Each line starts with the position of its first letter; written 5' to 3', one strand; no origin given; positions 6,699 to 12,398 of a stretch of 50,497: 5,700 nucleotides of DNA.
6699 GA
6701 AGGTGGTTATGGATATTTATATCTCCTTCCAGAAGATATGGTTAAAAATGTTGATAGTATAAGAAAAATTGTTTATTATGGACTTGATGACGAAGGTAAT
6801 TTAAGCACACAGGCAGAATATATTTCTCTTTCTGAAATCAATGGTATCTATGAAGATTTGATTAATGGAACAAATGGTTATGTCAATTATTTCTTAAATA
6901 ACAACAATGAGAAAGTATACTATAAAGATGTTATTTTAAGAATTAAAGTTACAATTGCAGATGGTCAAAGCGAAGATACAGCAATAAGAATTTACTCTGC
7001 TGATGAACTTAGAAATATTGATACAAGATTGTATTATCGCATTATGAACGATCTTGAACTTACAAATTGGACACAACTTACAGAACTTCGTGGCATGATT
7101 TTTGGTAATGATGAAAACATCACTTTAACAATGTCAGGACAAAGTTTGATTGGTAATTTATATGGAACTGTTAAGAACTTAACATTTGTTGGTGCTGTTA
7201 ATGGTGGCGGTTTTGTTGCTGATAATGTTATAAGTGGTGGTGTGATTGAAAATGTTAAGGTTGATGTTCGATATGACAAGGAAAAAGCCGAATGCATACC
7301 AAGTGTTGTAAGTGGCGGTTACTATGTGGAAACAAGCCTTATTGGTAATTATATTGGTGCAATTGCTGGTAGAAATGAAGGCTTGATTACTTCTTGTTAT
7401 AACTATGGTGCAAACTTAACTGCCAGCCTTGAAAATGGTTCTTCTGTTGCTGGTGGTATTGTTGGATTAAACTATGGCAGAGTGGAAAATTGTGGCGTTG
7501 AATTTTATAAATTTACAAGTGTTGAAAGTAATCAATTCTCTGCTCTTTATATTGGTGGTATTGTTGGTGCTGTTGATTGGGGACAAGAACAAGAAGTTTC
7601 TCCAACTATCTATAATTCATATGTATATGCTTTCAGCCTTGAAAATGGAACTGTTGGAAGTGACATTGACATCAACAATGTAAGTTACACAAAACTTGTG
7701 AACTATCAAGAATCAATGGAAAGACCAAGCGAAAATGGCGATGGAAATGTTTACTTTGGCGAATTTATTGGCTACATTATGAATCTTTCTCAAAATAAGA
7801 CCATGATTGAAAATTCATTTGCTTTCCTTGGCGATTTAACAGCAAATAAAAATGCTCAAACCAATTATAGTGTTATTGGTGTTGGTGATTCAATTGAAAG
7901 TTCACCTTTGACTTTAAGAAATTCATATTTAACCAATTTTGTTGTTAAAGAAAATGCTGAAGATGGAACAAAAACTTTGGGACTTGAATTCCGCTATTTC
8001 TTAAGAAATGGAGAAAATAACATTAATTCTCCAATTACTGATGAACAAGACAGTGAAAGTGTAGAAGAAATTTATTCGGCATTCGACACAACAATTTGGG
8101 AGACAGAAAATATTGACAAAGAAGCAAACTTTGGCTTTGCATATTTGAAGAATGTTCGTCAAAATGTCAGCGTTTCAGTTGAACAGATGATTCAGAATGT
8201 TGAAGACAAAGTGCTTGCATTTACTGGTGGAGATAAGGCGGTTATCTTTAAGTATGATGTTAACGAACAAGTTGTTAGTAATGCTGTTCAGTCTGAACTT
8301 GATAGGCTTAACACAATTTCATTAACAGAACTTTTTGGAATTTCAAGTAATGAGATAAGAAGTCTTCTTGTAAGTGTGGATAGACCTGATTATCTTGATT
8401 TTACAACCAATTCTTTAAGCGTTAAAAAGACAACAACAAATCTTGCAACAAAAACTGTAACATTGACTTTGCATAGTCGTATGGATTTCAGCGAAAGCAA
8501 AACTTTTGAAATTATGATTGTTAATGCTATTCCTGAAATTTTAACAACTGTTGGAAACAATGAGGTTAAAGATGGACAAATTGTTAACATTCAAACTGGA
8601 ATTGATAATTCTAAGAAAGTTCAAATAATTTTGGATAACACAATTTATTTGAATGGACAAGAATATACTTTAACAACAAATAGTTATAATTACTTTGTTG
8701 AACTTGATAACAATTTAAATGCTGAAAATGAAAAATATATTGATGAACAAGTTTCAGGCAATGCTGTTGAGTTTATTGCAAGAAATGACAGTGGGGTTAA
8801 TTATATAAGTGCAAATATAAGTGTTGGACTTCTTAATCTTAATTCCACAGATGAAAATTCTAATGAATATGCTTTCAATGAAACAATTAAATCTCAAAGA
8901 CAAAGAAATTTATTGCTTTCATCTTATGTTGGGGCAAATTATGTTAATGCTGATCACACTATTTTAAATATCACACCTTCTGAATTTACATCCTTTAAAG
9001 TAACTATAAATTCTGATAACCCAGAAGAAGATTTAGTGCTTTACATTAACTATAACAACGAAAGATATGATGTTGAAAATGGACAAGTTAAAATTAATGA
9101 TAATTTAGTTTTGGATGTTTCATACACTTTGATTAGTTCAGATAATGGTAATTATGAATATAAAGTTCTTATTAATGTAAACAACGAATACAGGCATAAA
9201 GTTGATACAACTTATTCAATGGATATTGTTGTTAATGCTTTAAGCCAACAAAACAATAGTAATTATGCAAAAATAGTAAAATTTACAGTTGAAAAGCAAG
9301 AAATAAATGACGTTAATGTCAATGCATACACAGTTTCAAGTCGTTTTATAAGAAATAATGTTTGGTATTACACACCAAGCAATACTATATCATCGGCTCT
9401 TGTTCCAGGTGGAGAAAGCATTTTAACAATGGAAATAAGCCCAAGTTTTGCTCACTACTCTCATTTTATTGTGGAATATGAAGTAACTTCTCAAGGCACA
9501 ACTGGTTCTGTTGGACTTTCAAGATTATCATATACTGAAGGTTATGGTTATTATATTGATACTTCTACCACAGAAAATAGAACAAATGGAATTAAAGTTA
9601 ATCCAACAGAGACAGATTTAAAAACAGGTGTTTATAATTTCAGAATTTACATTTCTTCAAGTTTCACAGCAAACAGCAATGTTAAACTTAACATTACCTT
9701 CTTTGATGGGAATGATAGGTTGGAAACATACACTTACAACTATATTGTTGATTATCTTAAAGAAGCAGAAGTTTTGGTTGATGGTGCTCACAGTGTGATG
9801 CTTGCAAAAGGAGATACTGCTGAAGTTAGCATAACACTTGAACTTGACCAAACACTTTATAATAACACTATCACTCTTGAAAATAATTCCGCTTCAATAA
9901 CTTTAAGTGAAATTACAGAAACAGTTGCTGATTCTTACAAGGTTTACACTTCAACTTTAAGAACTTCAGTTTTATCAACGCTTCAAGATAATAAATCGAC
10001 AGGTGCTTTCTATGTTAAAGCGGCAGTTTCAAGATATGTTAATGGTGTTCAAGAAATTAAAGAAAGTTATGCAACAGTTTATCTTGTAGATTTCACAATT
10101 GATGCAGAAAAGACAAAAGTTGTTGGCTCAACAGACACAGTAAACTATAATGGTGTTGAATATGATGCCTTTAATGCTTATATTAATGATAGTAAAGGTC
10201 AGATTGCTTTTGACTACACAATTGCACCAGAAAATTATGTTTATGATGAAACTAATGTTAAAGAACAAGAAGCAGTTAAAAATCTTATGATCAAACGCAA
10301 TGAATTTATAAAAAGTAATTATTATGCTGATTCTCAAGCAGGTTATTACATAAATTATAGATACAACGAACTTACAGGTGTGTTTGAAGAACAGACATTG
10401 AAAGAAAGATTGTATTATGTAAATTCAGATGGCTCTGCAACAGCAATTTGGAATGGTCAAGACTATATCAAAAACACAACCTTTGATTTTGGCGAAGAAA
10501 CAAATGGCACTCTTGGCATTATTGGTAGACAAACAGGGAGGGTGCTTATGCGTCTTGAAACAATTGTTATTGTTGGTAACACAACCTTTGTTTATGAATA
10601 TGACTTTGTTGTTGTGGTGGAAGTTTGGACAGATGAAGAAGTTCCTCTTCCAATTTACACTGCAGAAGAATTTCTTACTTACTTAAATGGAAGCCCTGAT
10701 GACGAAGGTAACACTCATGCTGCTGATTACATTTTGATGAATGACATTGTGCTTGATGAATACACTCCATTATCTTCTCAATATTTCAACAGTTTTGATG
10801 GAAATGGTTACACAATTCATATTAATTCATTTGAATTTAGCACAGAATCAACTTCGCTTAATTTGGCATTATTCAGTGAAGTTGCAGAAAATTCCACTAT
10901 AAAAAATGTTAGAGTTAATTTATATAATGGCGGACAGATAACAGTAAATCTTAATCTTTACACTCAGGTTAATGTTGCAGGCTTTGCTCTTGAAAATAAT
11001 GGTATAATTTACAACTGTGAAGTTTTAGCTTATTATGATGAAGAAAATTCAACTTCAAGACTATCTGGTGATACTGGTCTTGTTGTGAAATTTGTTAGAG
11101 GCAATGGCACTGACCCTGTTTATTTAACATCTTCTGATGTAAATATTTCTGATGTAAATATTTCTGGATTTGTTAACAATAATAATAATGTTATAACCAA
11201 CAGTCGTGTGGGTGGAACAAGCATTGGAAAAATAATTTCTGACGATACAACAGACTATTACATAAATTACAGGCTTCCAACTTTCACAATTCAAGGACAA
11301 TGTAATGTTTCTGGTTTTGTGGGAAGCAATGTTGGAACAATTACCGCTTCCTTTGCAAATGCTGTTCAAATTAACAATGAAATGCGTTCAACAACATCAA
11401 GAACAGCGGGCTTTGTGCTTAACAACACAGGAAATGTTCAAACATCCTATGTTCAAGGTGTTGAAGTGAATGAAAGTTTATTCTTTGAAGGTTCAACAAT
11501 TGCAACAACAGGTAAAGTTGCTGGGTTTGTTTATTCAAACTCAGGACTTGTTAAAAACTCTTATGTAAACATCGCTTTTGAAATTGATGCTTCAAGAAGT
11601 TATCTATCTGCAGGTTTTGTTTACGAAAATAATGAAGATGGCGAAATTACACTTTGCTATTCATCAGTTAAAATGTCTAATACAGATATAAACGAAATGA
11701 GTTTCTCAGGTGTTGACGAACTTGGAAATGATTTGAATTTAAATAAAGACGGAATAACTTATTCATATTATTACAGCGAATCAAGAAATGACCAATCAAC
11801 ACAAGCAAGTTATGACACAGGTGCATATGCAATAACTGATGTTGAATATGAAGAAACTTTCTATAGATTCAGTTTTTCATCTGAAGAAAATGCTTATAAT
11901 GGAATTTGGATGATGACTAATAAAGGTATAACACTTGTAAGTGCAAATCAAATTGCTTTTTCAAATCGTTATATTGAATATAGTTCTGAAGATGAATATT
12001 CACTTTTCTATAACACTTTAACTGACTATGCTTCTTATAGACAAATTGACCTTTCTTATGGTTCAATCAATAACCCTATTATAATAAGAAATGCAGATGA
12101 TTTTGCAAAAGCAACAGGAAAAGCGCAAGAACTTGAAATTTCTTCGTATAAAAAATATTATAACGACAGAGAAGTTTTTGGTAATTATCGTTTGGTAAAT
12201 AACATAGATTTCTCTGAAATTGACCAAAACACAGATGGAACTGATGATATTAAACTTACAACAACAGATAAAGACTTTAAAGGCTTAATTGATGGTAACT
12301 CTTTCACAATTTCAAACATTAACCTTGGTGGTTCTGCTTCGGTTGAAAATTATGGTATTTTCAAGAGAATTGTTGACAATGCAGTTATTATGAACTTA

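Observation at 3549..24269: A 6,906-aa lipid-anchored protein encoded by a single 20.7-kb ORF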

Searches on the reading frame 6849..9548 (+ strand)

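Call 7: search_protein_families(library=pfam, proteins=[window:6849-9548:+], max_evalue=10)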
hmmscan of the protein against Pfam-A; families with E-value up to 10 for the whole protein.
window:6849-9548:+ (900 aa): 4 families
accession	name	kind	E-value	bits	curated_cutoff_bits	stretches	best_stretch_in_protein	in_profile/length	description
PF07581.17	Glug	-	0.00017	22.2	20.5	2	197-217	1-23/28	The GLUG motif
PF23538.1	Teneurin_ABD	-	0.0026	18.2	27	1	573-622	9-60/115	Teneurin antibiotic-binding-like domain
PF22421.1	SYY_C-terminal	-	0.16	12.3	27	1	739-774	38-73/83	Tyrosine--tRNA ligase SYY-like C-terminal domain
PF13753.12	SWM_repeat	-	0.54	11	27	1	521-543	47-69/86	Putative flagellar system-associated repeat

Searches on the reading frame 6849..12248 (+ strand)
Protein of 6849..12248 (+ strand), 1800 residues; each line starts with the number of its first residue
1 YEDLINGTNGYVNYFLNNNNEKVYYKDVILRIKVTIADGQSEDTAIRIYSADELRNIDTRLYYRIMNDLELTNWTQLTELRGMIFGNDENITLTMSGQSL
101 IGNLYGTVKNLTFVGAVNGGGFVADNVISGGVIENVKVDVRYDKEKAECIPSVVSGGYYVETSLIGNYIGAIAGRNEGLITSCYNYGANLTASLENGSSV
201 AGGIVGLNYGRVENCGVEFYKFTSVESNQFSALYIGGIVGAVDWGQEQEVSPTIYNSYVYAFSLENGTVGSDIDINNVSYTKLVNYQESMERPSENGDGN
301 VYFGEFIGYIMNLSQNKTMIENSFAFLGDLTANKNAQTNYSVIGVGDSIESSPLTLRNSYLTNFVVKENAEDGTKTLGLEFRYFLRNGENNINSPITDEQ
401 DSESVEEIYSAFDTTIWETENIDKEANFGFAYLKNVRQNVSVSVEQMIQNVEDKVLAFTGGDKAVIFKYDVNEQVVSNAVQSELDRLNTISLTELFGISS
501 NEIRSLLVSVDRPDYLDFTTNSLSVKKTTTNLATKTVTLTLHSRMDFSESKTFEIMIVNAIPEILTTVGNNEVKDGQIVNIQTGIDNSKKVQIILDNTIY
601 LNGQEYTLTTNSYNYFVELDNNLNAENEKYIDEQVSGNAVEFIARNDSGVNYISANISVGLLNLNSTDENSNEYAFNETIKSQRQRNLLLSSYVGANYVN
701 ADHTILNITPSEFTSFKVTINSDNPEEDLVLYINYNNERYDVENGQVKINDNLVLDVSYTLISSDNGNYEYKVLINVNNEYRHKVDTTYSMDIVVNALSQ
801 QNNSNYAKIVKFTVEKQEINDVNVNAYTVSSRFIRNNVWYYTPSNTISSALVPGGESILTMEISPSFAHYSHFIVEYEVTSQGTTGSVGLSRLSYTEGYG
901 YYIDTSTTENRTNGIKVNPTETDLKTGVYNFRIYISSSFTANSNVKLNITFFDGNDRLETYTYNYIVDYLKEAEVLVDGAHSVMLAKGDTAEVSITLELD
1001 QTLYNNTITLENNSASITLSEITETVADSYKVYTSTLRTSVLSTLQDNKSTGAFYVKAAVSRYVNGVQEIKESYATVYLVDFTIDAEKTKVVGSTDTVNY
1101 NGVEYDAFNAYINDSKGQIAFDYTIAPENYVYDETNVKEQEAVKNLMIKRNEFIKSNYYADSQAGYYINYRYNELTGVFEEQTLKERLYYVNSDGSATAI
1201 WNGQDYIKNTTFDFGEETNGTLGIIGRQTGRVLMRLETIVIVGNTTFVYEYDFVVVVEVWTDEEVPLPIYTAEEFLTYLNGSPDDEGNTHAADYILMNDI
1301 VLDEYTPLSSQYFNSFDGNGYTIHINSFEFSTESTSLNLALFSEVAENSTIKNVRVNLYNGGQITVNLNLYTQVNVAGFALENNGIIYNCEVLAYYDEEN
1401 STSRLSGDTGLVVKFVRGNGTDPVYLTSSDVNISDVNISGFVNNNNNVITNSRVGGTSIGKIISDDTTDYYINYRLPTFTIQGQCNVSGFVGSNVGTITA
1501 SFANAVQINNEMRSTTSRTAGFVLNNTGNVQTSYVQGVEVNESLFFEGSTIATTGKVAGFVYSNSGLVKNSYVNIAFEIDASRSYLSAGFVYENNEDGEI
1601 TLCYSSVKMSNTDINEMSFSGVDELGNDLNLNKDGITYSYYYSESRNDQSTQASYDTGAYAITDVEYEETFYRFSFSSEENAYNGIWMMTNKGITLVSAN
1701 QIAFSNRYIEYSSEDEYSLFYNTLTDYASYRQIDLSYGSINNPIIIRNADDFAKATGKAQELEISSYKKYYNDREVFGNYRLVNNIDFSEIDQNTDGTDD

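Call 19: search_protein_families(library=ncbifam, proteins=[window:6849-12248:+], max_evalue=1)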
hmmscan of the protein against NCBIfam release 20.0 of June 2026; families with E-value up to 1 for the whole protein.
window:6849-12248:+ (1800 aa): 1 family
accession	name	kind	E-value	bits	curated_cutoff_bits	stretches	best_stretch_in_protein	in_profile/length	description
NF010789.1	PRK14193.1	equivalog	0.27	10.4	401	1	962-1015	140-193/281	bifunctional methylenetetrahydrofolate dehydrogenase/methenyltetrahydrofolate cyclohydrolase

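Call 45: search_protein_families(library=phrogs, proteins=[window:6849-12248:+], max_evalue=0.01)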
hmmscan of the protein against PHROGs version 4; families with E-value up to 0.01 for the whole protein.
window:6849-12248:+ (1800 aa): 0 families

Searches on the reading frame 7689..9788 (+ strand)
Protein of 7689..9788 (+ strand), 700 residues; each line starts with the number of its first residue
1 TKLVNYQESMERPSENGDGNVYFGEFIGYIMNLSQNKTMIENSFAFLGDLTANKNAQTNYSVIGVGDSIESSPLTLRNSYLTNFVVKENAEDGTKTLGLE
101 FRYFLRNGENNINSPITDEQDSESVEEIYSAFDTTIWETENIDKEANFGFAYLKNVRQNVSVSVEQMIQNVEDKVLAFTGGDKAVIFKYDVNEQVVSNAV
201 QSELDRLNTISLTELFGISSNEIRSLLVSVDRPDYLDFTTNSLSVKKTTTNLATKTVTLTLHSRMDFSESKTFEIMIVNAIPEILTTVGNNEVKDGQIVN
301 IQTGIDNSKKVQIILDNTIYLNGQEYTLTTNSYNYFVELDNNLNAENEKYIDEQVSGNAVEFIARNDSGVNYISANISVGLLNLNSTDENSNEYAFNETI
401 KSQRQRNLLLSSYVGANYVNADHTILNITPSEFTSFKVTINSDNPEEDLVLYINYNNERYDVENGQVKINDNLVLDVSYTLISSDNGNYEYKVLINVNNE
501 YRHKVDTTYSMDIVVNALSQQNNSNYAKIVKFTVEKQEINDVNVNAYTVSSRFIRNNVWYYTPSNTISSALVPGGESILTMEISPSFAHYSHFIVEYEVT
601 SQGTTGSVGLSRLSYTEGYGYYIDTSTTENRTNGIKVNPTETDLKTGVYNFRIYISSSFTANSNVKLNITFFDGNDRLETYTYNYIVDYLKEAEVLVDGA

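Call 60: search_protein_families(library=pfam, proteins=[window:7689-9788:+], max_evalue=1)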
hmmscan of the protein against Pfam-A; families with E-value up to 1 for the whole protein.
window:7689-9788:+ (700 aa): 3 families
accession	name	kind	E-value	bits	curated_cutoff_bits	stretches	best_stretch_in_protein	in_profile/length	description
PF23538.1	Teneurin_ABD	-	0.0015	19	27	1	293-342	9-60/115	Teneurin antibiotic-binding-like domain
PF22421.1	SYY_C-terminal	-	0.086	13.2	27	1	459-494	38-73/83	Tyrosine--tRNA ligase SYY-like C-terminal domain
PF13753.12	SWM_repeat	-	0.84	10.4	27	1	241-263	47-69/86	Putative flagellar system-associated repeat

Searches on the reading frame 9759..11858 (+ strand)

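Call 60: search_protein_families(library=pfam, proteins=[window:9759-11858:+], max_evalue=1)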
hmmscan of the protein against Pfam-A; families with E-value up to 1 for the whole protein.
window:9759-11858:+ (700 aa): 1 family
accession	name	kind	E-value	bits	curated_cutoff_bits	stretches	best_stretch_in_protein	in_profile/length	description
PF16007.11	DUF4777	-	0.15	12.8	34.4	1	45-79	18-52/66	Domain of unknown function (DUF4777)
